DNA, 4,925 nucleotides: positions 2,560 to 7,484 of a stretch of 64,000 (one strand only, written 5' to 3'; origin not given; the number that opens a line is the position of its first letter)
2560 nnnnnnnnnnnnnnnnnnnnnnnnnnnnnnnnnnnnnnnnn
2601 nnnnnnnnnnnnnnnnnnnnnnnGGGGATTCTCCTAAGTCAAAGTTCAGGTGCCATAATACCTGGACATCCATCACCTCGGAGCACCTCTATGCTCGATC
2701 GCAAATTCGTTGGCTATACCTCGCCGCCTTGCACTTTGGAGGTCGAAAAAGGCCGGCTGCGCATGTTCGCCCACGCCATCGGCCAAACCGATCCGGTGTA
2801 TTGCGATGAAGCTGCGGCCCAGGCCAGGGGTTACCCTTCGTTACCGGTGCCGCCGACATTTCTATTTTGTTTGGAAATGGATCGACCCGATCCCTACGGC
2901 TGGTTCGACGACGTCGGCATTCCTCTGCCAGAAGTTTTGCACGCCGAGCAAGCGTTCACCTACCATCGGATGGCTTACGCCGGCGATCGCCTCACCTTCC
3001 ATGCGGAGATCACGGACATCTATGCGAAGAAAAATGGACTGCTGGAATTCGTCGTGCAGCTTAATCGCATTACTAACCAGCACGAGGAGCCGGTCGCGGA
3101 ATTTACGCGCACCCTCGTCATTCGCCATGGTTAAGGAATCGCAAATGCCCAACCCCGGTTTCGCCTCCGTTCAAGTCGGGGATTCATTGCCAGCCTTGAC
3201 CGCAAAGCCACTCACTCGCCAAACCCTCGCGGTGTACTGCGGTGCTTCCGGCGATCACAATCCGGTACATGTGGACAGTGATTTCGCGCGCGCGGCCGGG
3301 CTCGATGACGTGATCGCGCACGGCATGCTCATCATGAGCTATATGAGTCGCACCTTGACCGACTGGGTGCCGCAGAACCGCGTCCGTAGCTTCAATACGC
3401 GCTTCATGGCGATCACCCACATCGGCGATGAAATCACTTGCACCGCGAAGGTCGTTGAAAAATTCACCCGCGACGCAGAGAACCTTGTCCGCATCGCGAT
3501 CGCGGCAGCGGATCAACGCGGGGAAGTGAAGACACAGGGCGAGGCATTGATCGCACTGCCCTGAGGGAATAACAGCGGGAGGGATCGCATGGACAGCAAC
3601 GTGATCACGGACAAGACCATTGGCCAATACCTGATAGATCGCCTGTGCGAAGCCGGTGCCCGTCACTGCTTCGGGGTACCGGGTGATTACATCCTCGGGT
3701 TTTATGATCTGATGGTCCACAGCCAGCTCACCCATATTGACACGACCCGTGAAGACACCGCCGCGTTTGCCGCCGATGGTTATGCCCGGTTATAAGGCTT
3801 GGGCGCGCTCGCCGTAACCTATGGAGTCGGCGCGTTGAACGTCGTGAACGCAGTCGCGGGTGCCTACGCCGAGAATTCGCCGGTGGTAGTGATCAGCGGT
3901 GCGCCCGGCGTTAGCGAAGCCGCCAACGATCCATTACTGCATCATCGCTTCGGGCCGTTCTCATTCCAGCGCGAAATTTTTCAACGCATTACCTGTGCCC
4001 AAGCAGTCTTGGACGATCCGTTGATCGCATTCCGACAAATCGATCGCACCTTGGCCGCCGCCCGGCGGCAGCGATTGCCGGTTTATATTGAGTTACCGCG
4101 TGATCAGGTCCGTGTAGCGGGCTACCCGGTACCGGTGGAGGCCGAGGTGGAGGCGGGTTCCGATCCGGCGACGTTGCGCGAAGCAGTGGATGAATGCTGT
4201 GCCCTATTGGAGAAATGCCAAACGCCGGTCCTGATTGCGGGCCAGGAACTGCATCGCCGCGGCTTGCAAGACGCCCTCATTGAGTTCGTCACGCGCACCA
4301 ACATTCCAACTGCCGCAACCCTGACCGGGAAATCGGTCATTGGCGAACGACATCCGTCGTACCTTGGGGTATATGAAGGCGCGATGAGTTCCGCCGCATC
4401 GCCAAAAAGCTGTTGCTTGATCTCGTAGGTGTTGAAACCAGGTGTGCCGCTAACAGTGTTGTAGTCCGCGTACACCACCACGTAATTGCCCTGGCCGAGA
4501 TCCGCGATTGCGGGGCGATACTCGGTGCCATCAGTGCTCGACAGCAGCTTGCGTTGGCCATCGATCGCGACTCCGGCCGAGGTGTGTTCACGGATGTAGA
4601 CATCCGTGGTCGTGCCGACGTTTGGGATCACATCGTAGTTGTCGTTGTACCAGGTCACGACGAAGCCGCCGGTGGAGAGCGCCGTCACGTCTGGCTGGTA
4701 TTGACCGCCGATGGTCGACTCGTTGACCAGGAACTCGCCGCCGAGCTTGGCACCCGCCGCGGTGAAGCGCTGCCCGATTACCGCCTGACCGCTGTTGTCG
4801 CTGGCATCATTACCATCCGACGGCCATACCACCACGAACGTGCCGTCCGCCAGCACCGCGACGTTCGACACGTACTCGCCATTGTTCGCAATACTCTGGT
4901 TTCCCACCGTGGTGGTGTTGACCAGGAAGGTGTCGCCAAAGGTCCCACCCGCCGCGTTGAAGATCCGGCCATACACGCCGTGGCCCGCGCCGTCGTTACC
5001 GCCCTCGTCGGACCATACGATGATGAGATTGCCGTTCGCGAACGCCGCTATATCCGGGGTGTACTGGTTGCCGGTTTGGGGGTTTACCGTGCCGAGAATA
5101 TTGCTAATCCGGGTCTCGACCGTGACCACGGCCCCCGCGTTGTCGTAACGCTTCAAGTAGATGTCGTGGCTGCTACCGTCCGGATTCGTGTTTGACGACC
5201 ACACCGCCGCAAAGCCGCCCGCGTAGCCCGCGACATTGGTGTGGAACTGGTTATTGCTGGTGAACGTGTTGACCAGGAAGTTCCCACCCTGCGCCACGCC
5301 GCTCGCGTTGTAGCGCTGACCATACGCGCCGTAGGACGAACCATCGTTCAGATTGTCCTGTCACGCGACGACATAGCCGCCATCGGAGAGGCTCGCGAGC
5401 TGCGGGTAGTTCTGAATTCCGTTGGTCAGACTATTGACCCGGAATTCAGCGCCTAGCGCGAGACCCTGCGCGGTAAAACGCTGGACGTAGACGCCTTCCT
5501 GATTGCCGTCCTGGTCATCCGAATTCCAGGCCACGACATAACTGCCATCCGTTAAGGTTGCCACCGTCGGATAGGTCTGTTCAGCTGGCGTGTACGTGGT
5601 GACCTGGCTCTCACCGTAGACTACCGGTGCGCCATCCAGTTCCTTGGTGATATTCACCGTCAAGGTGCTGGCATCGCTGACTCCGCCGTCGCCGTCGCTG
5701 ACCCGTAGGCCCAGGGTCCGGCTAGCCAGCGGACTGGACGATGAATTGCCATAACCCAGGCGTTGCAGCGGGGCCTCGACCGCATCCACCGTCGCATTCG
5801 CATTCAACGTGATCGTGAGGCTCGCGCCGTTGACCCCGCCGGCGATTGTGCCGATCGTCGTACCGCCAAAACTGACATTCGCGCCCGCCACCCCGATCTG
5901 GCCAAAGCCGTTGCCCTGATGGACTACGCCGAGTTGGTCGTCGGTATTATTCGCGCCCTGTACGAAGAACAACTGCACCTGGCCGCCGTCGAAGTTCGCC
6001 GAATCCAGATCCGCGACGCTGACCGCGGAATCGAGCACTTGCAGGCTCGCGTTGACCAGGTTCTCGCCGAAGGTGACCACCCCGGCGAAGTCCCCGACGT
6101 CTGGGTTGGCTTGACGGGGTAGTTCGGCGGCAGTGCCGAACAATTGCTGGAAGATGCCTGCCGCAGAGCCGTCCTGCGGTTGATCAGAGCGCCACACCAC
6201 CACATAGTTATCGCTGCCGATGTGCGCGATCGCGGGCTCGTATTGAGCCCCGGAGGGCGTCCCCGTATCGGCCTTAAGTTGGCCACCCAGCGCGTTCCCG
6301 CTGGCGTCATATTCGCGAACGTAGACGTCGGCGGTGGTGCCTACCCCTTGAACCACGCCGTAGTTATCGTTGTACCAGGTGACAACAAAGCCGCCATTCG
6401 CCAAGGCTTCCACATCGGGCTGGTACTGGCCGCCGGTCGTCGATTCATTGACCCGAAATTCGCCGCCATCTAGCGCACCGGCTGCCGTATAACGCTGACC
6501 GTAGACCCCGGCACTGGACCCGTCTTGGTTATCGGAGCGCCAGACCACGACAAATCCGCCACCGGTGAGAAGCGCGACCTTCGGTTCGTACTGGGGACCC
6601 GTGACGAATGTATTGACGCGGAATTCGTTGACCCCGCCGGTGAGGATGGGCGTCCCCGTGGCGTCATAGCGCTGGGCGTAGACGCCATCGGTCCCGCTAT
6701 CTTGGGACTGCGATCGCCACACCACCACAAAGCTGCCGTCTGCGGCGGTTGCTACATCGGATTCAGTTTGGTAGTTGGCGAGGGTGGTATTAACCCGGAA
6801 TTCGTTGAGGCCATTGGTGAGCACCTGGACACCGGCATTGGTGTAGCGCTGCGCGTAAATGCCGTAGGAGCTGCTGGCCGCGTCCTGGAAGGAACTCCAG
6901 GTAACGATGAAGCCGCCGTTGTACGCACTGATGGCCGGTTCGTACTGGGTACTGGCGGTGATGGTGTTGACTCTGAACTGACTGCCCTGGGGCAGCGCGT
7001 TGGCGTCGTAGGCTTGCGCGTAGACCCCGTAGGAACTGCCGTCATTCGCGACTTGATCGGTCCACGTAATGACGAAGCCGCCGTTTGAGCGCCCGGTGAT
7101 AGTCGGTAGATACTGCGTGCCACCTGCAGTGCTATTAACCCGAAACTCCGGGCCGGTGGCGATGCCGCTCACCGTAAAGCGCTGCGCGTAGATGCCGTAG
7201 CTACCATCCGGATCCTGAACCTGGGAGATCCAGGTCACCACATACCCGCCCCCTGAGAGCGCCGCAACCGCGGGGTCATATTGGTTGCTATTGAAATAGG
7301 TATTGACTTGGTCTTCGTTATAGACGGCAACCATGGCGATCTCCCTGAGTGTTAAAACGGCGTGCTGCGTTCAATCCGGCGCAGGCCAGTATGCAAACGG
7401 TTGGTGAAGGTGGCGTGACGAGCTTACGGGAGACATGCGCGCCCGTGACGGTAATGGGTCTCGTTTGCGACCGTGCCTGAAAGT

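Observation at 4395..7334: Giant protein built from about 47-residue tandem repeats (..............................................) of unrecognised family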

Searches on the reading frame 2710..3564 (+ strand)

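Call 12: search_protein_families(library=pfam, proteins=[window:2710-3564:+], max_evalue=0.001)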
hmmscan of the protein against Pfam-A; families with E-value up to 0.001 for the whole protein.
window:2710-3564:+ (284 aa): 2 families
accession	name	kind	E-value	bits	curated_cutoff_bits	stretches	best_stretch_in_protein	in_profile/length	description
PF01575.25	MaoC_dehydratas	-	9.7e-22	77.3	27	1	162-259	12-112/123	MaoC like domain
PF13452.11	FAS1_DH_region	-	9.4e-07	29.5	22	1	165-272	11-127/132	FAS1-like, dehydratase domain region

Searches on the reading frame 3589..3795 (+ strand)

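Call 12: search_protein_families(library=pfam, proteins=[window:3589-3795:+], max_evalue=0.001)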
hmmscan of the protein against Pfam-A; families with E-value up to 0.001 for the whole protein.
window:3589-3795:+ (68 aa): 1 family
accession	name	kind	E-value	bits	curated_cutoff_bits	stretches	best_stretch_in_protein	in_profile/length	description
PF02776.23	TPP_enzyme_N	-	2.8e-15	56.6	26.8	1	10-68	2-61/119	Thiamine pyrophosphate enzyme, N-terminal TPP binding domain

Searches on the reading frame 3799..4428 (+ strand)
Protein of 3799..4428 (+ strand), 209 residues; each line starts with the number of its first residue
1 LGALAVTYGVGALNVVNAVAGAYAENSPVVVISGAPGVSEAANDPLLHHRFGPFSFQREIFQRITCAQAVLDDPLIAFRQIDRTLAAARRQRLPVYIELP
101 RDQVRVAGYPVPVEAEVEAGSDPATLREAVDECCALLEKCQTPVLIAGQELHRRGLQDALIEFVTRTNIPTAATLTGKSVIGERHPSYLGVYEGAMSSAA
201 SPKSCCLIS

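Call 12: search_protein_families(library=pfam, proteins=[window:3799-4428:+], max_evalue=0.001)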
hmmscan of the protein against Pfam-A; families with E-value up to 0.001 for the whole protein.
window:3799-4428:+ (209 aa): 2 families
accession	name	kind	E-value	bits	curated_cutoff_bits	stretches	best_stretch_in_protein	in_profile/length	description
PF00205.28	TPP_enzyme_M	-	3.6e-14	53.1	30.4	1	130-200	1-71/137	Thiamine pyrophosphate enzyme, central domain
PF02776.23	TPP_enzyme_N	-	1.3e-09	38.3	26.8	1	2-42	66-106/119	Thiamine pyrophosphate enzyme, N-terminal TPP binding domain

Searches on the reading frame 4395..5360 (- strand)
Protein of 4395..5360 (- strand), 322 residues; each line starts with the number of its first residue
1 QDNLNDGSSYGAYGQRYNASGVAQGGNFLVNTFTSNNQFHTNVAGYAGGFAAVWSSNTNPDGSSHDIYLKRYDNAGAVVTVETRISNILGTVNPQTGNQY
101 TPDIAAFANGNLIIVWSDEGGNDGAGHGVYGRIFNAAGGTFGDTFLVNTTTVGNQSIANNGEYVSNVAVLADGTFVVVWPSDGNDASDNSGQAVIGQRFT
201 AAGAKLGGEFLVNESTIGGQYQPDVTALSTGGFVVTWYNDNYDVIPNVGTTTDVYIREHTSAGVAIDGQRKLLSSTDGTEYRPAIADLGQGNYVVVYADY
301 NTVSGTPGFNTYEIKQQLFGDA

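Call 6: search_protein_families(library=pfam, proteins=[window:4395-5360:-], max_evalue=1)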
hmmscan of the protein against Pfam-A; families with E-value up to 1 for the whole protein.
window:4395-5360:- (322 aa): 2 families
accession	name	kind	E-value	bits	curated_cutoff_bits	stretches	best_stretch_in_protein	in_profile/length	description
PF14220.11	DUF4329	-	0.0026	18.1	28.6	1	150-190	9-49/116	Domain of unknown function (DUF4329)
PF09859.15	Oxygenase-NA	-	0.15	12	26.2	0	207-236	103-132/172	Oxygenase, catalysing oxidative methylation of damaged DNA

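Call 7: search_protein_families(library=ncbifam, proteins=[window:4395-5360:-], max_evalue=1)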
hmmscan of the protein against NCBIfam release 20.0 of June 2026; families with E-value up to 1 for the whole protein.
window:4395-5360:- (322 aa): 1 family
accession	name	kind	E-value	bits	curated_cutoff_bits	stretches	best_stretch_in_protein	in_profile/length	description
NF053835.1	PDIAV_lipo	equivalog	7.5e-06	25.6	90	1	60-164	49-157/458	PDIAV motif-containing lipoprotein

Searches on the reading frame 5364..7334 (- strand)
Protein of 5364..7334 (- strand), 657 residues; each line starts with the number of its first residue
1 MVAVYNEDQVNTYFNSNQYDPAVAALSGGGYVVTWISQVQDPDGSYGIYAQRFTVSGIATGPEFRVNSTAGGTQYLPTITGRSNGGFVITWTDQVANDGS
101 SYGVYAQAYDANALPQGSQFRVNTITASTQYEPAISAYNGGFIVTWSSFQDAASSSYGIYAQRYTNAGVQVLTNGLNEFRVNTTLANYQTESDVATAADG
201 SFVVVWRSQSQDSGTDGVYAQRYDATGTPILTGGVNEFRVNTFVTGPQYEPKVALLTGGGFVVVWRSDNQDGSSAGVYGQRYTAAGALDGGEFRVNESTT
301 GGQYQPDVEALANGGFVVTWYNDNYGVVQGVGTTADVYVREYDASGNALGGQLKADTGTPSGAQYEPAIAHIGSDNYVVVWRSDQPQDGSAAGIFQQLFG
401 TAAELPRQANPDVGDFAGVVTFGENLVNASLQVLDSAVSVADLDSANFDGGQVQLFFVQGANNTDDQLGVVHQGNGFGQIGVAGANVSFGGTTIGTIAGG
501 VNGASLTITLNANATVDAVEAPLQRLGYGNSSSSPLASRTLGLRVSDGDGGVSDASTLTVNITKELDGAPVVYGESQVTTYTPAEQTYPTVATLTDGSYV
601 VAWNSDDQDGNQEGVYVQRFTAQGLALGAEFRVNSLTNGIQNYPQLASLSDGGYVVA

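Call 6: search_protein_families(library=pfam, proteins=[window:5364-7334:-], max_evalue=1)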
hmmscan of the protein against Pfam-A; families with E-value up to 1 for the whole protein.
window:5364-7334:- (657 aa): 3 families
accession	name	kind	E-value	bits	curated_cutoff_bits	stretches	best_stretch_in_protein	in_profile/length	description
PF00041.27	fn3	-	0.06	14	25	1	80-147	9-78/84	Fibronectin type III domain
PF15585.11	Imm7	-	0.069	13.9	25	0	156-216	40-100/130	Immunity protein 7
PF00390.24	malic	-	0.32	11.2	23.1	1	476-514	80-119/182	Malic enzyme, N-terminal domain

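Call 7: search_protein_families(library=ncbifam, proteins=[window:5364-7334:-], max_evalue=1)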
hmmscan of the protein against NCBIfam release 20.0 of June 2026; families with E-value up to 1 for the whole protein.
window:5364-7334:- (657 aa): 1 family
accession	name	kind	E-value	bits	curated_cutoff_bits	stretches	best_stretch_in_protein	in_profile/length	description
NF004039.0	PRK05529.1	equivalog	0.0065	15.7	353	1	78-153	153-225/255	cell division protein FtsQ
